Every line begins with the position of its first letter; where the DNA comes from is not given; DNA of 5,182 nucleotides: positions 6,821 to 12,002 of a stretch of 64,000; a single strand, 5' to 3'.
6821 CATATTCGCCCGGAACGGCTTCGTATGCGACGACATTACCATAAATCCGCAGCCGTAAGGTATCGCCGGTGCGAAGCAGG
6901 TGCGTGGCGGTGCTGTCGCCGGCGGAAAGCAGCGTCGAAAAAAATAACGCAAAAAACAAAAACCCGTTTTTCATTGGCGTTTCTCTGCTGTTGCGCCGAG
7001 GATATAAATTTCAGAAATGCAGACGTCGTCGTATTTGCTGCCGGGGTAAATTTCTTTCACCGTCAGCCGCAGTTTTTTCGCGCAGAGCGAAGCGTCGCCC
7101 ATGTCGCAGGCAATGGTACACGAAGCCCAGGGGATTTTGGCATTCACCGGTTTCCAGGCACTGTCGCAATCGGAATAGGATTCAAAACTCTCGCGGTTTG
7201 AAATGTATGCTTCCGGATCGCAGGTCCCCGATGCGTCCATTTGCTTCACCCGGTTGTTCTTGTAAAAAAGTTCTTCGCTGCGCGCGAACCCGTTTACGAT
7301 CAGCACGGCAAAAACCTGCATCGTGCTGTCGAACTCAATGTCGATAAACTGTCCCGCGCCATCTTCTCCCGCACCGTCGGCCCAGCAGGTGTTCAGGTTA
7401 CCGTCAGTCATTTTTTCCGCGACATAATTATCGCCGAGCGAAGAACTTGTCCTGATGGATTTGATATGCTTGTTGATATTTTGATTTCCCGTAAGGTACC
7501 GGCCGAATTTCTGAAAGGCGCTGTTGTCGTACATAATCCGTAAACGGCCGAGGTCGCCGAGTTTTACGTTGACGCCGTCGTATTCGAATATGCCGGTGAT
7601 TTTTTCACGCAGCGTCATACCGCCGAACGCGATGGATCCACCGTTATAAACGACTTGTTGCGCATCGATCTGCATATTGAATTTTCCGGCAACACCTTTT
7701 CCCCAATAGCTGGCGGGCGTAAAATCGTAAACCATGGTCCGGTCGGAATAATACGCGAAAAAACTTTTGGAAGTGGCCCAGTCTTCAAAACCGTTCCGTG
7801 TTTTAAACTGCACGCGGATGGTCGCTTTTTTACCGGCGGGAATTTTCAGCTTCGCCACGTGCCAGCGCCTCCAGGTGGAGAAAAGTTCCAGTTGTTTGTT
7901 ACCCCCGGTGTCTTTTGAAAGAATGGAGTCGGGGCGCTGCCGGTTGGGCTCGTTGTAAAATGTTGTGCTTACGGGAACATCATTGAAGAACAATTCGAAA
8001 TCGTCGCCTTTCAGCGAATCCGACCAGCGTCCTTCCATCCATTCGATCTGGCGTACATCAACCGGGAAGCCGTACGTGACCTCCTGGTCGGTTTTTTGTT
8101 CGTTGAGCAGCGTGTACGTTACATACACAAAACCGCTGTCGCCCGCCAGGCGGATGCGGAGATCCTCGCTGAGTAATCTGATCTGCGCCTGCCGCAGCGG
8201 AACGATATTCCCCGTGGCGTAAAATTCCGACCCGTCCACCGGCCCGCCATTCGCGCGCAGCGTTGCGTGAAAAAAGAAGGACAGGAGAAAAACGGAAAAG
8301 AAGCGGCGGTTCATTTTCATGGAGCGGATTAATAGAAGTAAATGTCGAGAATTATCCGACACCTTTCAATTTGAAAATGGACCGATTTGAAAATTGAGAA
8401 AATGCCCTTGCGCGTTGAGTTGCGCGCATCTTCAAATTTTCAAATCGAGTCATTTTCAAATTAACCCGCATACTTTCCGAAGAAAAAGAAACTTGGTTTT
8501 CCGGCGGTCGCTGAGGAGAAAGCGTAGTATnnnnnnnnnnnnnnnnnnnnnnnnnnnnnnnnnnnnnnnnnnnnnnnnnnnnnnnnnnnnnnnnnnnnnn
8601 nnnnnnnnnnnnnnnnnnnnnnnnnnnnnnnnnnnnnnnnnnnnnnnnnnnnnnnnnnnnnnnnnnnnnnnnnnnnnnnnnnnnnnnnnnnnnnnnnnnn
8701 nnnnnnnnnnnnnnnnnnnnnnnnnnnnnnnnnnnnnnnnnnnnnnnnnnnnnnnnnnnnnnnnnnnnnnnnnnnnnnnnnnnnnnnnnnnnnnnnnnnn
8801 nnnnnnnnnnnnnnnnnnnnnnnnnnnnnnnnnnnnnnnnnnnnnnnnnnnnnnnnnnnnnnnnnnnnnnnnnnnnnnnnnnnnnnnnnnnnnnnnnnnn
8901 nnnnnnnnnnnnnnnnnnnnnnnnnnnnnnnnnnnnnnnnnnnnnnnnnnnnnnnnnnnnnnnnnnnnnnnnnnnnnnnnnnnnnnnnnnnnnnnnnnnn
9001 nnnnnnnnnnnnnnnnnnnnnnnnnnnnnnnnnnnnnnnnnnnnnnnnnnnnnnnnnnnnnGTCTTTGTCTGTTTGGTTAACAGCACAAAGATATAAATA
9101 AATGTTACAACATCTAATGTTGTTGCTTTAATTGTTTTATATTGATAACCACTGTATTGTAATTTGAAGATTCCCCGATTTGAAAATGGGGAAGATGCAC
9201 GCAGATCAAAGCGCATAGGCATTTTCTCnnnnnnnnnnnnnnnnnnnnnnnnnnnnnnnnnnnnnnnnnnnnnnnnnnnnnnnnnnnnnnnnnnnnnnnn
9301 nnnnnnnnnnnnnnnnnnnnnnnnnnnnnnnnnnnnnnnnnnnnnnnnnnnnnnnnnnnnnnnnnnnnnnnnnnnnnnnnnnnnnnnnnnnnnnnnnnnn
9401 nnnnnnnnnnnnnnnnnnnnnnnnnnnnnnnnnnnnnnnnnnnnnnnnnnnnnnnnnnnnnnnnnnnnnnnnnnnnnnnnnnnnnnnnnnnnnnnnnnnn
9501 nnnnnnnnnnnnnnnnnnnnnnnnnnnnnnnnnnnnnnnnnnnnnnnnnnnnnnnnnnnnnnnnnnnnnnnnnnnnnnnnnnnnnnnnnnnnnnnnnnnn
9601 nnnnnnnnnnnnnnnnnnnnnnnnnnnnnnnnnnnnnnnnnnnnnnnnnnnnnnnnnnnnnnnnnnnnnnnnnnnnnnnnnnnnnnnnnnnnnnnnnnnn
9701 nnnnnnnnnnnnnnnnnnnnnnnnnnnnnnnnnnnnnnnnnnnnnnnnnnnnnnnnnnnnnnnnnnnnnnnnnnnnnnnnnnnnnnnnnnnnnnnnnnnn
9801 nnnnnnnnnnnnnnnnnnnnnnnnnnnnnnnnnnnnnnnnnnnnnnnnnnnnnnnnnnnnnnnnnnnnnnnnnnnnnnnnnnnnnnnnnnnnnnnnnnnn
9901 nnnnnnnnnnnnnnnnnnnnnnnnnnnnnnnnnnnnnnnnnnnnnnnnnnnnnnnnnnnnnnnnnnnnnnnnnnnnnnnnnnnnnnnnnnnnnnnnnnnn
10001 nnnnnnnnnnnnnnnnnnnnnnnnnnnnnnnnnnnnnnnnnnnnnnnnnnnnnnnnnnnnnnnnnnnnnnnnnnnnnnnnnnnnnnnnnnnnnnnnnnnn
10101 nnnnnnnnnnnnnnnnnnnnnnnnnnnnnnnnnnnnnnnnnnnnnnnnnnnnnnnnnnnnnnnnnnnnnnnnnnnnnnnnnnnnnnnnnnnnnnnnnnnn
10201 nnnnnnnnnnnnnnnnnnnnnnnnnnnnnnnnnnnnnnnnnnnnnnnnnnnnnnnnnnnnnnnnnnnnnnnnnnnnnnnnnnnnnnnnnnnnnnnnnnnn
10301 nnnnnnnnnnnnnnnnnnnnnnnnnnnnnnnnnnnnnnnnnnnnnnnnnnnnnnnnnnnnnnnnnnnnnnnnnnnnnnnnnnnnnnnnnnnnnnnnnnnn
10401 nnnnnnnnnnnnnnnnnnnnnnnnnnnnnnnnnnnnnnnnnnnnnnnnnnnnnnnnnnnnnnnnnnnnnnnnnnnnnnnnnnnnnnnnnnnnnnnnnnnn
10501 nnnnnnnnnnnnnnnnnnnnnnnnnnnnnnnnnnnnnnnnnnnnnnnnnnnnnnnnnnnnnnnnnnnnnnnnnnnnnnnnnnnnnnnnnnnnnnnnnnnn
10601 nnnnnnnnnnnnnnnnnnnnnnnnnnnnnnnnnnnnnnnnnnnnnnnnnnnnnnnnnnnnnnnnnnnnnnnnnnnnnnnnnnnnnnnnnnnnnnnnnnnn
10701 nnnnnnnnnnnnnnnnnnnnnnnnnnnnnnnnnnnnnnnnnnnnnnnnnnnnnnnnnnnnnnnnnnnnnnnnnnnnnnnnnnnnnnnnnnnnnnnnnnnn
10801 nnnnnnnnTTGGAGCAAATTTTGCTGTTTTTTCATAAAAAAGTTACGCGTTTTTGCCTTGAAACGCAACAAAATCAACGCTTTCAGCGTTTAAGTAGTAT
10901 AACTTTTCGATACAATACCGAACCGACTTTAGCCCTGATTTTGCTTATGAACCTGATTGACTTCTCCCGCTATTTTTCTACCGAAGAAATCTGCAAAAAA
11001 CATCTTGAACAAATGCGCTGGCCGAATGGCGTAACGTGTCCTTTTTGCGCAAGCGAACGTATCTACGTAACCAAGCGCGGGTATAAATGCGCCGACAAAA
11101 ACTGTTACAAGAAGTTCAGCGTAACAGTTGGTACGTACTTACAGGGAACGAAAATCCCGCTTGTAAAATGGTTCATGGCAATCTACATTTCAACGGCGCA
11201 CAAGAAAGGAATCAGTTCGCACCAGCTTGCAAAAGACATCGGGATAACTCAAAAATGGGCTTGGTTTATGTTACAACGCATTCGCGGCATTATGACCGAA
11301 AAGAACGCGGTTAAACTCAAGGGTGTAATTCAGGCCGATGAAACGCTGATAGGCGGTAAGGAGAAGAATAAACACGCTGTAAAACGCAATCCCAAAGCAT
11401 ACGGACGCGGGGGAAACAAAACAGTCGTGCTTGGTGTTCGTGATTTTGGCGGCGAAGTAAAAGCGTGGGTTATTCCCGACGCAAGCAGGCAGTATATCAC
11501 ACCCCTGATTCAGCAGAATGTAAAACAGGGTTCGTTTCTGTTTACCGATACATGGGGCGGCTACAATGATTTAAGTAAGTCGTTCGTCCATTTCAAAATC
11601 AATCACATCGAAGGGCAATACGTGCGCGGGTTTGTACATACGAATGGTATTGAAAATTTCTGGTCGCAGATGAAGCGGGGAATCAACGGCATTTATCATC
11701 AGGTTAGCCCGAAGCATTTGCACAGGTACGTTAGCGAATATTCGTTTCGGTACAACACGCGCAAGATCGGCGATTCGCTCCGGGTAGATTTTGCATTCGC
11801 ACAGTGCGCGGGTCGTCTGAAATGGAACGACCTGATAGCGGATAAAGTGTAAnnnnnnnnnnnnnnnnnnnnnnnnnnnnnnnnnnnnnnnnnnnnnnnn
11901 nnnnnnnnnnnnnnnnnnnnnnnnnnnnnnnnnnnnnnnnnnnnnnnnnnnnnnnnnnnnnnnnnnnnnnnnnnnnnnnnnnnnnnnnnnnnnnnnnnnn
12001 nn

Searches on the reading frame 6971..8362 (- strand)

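Call 42: search_protein_families(library=pfam, proteins=[window:6971-8362:-], max_evalue=0.00001)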
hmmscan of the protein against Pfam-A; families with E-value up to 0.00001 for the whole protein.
window:6971-8362:- (463 aa): 2 families
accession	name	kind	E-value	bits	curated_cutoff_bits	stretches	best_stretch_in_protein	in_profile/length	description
PF25302.1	NADase_transloc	-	3.2e-22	79.7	27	1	302-454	13-145/146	NAD glycohydrolase translocation F5/8 type C domain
PF00754.31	F5_F8_type_C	-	4.9e-06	27.1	28.2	0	303-360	2-57/127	F5/8 type C domain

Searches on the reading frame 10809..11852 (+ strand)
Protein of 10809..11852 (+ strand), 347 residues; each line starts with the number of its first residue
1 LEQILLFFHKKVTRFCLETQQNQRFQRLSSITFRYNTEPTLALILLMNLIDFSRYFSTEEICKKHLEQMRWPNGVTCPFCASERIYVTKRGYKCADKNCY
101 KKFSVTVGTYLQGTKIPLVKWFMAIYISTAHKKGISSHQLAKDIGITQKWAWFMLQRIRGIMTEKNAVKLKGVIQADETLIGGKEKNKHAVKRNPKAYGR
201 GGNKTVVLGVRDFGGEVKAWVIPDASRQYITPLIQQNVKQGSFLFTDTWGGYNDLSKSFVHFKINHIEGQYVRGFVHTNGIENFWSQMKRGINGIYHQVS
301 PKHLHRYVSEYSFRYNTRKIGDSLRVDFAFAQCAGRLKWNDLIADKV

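Call 42: search_protein_families(library=pfam, proteins=[window:10809-11852:+], max_evalue=0.00001)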
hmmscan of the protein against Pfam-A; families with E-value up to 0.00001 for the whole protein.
window:10809-11852:+ (347 aa): 2 families
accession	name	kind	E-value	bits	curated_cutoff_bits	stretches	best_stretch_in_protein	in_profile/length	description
PF12762.13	DDE_Tnp_IS1595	-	9.9e-40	136.5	27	1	169-316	1-153/153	ISXO2-like transposase domain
PF12760.12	Zn_ribbon_IS1595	-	2.2e-11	44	25.4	1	58-99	2-43/46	Transposase zinc-ribbon domain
